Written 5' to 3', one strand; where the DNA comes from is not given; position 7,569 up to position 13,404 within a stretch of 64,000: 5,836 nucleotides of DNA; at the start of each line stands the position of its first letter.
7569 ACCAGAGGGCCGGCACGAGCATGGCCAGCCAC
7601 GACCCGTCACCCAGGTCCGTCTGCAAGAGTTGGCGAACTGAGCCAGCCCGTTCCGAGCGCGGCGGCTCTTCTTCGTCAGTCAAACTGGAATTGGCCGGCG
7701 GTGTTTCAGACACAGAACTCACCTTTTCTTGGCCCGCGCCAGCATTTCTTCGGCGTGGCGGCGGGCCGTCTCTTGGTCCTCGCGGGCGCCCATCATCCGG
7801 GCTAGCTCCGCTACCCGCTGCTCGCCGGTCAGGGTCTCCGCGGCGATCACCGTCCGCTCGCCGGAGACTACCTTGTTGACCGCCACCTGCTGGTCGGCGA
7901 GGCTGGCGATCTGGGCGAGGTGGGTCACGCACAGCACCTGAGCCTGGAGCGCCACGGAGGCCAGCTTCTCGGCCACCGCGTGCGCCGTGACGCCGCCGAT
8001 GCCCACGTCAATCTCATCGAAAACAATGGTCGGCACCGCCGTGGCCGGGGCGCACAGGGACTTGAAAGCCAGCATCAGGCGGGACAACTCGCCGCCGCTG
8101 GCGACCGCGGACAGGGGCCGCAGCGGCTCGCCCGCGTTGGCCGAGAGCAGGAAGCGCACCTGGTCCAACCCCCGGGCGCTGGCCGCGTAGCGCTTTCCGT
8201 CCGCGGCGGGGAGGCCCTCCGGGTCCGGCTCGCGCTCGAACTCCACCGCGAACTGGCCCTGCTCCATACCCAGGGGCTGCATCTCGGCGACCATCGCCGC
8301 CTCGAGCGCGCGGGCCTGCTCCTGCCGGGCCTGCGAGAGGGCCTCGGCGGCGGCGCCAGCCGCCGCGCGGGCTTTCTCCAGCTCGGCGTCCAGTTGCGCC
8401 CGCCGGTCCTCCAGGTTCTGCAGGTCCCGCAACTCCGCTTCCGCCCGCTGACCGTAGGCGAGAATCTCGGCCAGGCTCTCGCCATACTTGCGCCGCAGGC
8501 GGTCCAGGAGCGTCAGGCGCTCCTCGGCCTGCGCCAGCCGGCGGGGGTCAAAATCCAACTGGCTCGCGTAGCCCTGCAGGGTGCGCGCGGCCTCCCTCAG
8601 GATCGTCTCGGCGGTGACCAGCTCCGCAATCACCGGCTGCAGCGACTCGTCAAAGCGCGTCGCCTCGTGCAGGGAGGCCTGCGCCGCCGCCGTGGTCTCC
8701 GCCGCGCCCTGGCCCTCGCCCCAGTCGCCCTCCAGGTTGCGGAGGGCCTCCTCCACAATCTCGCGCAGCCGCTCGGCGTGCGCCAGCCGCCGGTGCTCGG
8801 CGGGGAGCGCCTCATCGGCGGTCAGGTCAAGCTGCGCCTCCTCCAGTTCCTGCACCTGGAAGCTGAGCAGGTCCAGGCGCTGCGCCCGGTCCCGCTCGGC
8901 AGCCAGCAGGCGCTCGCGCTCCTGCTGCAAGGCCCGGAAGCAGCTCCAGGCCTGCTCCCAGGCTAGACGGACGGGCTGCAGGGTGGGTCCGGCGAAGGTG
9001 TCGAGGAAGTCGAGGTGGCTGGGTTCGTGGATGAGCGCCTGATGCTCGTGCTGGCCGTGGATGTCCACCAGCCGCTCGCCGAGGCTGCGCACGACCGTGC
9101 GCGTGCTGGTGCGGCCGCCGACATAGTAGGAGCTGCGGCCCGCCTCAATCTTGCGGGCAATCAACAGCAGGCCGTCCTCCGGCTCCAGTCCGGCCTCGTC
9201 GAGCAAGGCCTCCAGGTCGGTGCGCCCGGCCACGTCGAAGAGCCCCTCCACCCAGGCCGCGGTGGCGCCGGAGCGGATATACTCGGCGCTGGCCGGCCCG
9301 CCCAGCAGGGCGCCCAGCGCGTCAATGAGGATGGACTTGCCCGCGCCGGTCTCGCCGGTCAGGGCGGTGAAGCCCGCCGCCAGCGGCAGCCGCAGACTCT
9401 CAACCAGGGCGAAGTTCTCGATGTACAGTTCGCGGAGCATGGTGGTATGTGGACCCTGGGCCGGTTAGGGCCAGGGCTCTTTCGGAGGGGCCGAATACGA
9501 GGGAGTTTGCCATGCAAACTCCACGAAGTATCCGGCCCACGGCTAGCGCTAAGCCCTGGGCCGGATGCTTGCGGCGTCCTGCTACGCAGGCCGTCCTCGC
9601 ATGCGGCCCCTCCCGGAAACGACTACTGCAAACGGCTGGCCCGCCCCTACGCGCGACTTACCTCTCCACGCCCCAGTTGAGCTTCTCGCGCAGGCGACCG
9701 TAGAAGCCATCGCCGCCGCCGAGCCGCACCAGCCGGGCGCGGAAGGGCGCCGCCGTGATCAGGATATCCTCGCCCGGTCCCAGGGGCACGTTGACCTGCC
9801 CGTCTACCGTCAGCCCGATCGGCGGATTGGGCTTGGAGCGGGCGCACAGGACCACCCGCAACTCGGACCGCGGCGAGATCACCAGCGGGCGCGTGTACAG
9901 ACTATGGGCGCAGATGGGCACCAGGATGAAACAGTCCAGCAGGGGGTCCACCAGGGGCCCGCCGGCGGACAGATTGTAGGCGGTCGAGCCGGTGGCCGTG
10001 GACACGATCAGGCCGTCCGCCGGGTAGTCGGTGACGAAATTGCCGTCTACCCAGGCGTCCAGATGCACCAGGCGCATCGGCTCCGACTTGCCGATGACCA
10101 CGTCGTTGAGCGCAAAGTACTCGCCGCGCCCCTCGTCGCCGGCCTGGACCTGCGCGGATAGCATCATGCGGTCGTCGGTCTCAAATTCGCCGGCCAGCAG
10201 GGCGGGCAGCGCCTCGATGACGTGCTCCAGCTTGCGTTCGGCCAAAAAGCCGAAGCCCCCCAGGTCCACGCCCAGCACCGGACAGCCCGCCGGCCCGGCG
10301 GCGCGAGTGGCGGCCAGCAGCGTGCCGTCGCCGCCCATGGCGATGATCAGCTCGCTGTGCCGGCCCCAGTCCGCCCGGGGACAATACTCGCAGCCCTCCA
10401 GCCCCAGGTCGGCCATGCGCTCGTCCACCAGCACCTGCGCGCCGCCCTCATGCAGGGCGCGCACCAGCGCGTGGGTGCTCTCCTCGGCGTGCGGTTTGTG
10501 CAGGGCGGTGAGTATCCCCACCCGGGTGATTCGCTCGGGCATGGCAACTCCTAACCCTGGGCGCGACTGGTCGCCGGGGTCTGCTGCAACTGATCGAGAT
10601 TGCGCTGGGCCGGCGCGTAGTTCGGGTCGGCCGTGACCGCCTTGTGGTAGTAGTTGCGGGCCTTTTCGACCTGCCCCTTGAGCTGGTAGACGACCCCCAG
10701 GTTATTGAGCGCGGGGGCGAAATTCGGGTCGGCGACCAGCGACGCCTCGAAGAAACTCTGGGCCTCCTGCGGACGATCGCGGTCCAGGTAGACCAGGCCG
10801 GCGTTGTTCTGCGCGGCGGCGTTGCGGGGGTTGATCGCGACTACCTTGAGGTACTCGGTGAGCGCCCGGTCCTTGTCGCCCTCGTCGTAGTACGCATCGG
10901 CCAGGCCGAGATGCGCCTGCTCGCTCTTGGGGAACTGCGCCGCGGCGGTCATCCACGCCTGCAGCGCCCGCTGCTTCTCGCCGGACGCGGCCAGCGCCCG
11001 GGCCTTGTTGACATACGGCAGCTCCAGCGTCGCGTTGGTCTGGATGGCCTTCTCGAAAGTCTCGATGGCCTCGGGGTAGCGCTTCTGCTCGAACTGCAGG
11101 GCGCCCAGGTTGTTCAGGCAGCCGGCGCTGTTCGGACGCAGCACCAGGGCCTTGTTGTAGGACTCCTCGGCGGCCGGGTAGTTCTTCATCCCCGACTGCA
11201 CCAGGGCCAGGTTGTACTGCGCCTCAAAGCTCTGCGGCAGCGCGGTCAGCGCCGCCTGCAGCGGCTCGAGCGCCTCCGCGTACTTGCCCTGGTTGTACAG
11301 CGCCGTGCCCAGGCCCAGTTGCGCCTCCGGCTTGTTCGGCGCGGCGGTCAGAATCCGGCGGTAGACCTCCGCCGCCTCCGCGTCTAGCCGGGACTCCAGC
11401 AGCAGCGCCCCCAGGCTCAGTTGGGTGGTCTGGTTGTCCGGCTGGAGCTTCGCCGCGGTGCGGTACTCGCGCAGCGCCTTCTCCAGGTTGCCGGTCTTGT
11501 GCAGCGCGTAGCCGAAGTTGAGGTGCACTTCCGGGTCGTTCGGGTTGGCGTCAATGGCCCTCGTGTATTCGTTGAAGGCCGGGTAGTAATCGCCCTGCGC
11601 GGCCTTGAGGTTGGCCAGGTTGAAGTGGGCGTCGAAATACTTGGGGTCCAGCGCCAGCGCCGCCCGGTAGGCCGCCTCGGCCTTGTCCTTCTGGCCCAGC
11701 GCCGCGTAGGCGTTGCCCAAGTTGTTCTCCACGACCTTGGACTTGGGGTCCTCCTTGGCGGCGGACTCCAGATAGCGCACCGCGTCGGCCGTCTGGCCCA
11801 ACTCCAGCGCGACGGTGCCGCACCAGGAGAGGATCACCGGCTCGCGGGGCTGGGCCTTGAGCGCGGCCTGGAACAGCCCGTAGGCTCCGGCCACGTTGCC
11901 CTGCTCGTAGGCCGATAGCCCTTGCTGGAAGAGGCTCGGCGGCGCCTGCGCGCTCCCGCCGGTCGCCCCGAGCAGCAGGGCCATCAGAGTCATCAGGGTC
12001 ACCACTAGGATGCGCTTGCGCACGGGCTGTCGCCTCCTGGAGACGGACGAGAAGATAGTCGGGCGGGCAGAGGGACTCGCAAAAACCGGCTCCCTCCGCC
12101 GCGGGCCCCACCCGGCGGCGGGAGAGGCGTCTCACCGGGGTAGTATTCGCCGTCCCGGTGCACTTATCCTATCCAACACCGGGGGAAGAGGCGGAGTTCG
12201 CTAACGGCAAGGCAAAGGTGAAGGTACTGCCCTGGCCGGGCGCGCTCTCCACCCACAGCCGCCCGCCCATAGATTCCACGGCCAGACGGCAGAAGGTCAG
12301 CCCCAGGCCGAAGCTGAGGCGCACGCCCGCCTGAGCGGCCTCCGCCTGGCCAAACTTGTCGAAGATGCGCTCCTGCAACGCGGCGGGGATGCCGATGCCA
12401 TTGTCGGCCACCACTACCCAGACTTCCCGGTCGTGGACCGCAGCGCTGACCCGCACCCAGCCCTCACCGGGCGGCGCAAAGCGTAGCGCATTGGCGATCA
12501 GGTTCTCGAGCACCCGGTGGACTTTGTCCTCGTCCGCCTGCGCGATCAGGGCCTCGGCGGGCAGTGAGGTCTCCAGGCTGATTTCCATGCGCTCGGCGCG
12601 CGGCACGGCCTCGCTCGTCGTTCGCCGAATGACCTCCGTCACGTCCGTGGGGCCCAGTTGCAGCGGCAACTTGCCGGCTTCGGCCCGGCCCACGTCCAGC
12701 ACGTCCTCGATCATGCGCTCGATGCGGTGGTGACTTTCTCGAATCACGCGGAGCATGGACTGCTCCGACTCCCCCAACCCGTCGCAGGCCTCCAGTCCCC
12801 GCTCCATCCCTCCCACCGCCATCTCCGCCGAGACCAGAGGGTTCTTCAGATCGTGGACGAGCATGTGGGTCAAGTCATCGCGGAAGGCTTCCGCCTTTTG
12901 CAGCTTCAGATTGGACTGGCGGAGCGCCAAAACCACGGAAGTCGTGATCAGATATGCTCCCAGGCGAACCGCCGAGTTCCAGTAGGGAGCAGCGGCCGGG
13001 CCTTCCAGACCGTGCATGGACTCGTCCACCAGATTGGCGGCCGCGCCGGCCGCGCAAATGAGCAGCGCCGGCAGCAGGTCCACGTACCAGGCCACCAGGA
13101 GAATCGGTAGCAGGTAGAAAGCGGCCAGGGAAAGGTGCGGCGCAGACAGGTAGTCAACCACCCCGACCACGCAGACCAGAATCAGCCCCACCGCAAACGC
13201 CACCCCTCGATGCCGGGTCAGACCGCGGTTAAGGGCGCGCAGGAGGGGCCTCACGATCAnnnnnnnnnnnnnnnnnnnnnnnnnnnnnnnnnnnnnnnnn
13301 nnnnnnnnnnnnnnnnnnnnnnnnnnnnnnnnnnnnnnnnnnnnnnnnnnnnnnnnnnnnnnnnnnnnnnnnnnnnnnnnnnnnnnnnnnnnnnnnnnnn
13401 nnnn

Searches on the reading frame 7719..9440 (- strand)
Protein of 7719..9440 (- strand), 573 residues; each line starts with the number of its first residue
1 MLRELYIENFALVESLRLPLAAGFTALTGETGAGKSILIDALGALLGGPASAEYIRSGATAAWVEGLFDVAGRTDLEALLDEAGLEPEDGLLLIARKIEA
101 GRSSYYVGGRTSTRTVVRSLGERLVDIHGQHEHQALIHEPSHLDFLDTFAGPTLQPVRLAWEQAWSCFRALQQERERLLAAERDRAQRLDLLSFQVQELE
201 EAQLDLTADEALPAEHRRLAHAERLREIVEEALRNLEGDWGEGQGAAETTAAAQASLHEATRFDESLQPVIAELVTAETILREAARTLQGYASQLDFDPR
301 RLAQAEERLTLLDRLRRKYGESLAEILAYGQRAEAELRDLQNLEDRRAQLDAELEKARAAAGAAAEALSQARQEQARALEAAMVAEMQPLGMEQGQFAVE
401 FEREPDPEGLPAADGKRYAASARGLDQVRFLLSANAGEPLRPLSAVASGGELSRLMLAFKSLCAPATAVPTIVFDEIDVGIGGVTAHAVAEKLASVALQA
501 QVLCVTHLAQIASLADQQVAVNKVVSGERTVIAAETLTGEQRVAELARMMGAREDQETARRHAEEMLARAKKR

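Call 23: search_protein_families(library=pfam, proteins=[window:7719-9440:-], max_evalue=0.001)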
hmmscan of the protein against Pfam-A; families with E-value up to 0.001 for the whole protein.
window:7719-9440:- (573 aa): 3 families
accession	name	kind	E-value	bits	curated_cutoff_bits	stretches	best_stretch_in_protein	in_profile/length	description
PF02463.25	SMC_N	-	2.1e-15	57.2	40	1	1-527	1-217/220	RecF/RecN/SMC N terminal domain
PF13555.12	AAA_29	-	1.7e-06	28.1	27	1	19-54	18-54/61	P-loop containing region of AAA domain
PF13476.12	AAA_23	-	2.5e-06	28.7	27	1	5-54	2-51/201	AAA domain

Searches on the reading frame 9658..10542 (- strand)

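Call 23: search_protein_families(library=pfam, proteins=[window:9658-10542:-], max_evalue=0.001)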
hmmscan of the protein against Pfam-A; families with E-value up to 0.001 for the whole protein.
window:9658-10542:- (294 aa): 2 families
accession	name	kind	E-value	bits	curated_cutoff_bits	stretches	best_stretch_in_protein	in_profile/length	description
PF20143.4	NAD_kinase_C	-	7.1e-31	107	23.7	1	145-274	1-126/126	ATP-NAD kinase C-terminal domain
PF01513.26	NAD_kinase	-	5.1e-14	53.1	25.5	1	61-120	71-130/130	ATP-NAD kinase N-terminal domain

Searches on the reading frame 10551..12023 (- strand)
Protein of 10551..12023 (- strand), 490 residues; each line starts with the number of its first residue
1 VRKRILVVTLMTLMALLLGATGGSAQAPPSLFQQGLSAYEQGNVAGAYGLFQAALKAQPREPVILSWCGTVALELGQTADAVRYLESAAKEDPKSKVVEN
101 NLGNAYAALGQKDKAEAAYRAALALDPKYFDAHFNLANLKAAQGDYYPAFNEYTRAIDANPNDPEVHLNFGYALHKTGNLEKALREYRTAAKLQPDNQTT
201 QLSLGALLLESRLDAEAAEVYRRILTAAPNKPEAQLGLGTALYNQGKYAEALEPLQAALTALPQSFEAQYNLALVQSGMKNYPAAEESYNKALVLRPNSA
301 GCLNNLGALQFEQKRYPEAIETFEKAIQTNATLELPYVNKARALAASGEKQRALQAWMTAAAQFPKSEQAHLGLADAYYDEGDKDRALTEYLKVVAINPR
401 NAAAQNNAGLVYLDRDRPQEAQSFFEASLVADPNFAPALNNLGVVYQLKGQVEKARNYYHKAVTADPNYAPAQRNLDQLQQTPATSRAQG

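Call 23: search_protein_families(library=pfam, proteins=[window:10551-12023:-], max_evalue=0.001)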
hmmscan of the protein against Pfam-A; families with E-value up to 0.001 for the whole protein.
window:10551-12023:- (490 aa): 30 families (the best 25 are shown)
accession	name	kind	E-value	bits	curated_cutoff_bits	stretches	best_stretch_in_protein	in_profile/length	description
PF07719.23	TPR_2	-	9.3e-68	219.3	27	6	100-129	5-34/34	Tetratricopeptide repeat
PF00515.34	TPR_1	-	3e-60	198.2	27.8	5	100-129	5-34/34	Tetratricopeptide repeat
PF13414.12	TPR_11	-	1.8e-51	172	26.8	6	103-144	1-42/42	TPR repeat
PF13432.12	TPR_16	-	2.2e-51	172.3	32.7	9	236-300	1-65/65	Tetratricopeptide repeat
PF13431.12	TPR_17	-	7.5e-50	163.5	24.4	4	153-184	2-33/34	Tetratricopeptide repeat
PF13181.12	TPR_8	-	6e-46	151.1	25.7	3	100-129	5-34/34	Tetratricopeptide repeat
PF14559.12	TPR_19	-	1.8e-43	147.1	25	7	72-119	1-48/68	Tetratricopeptide repeat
PF13428.12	TPR_14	-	1.3e-41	137.2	23.5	2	102-139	7-44/44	Tetratricopeptide repeat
PF13424.12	TPR_12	-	8.9e-33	112.8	30.1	3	266-328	3-73/77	Tetratricopeptide repeat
PF13174.12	TPR_6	-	2.4e-29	100.4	26.3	0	233-265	1-33/33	Tetratricopeptide repeat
PF13176.12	TPR_7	-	2.6e-24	83.6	27.9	0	101-127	4-30/36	Tetratricopeptide repeat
PF13371.12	TPR_9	-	2.6e-21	75.8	35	1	205-265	2-62/73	Tetratricopeptide repeat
PF12895.13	ANAPC3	-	6.8e-21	74.8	27.2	2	215-291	6-81/82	Anaphase-promoting complex, cyclosome, subunit 3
PF13374.12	TPR_10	-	5.9e-19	67.9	27.5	0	438-464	4-30/42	Tetratricopeptide repeat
PF07721.20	TPR_4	-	1.9e-17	62.5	27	0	232-253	1-22/26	Tetratricopeptide repeat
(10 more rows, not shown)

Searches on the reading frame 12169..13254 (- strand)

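Call 23: search_protein_families(library=pfam, proteins=[window:12169-13254:-], max_evalue=0.001)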
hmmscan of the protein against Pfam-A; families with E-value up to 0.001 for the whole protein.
window:12169-13254:- (361 aa): 2 families
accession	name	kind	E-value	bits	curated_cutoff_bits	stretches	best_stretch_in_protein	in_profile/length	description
PF02518.31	HATPase_c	-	2.7e-29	102.3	26.4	1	241-352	2-110/111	Histidine kinase-, DNA gyrase B-, and HSP90-like ATPase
PF00512.31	HisKA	-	6.1e-11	42.6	26.9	1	125-194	2-66/66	His Kinase A (phospho-acceptor) domain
